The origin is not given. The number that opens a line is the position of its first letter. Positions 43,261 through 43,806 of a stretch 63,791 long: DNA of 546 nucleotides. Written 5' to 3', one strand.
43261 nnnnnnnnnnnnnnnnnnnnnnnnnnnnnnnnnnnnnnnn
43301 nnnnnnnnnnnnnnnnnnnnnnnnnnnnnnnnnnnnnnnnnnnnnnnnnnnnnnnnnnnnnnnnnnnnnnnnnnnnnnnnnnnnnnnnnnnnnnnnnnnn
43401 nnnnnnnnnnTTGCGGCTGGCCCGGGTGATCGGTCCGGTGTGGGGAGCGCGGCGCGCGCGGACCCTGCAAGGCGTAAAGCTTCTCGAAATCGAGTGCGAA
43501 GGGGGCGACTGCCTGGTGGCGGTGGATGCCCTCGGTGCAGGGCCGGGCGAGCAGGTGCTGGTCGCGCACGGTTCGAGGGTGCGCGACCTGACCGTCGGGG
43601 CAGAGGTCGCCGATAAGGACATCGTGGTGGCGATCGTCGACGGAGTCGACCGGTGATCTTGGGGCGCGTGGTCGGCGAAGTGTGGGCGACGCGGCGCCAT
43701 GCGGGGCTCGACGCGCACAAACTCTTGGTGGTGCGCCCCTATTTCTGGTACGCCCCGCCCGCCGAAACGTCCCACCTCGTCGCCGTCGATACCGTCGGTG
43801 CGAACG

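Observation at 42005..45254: Seven-gene coupled operon with four tandem divergent EutN/CcmL (BMC-P) paralogs but no shell hexamers or metabolosome enzymes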

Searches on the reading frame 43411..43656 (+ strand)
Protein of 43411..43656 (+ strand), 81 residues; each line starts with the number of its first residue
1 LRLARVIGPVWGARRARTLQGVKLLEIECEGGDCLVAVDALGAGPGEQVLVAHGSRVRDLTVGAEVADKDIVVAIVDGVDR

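Call 3: search_protein_families(library=pfam, proteins=[window:43411-43656:+], max_evalue=1)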
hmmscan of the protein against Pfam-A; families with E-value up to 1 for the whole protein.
window:43411-43656:+ (81 aa): 1 family
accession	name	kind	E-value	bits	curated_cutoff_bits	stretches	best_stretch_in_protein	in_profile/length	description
PF03319.19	EutN_CcmL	-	3.6e-16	59.9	25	1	1-77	1-83/83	Ethanolamine utilisation protein EutN/carboxysome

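Call 4: search_protein_families(library=ncbifam, proteins=[window:43411-43656:+], max_evalue=1)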
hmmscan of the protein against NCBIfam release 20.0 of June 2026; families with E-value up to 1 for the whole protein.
window:43411-43656:+ (81 aa): 4 families
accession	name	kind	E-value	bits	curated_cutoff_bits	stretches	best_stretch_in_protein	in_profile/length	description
NF053795.1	beta_CO2some_L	equivalog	2.8e-11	43.7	125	1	1-79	1-85/99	beta-carboxysome shell vertex protein CcmL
NF011992.0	PRK15448.1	equivalog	3e-07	30.5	118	1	1-79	1-85/95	ethanolamine utilization microcompartment protein EutN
TIGR02703.2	carboxysome_A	equivalog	3.5e-06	27.2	120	1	1-77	1-78/81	alpha-carboxysome shell vertex protein CsoS4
TIGR02704.1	carboxysome_B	equivalog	1.1e-05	25.7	88.9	1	1-73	1-72/80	carboxysome peptide B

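Call 90: search_protein_families(library=padloc, proteins=[window:43411-43656:+], max_evalue=0.01)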
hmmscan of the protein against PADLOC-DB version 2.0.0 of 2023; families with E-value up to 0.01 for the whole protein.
window:43411-43656:+ (81 aa): 0 families
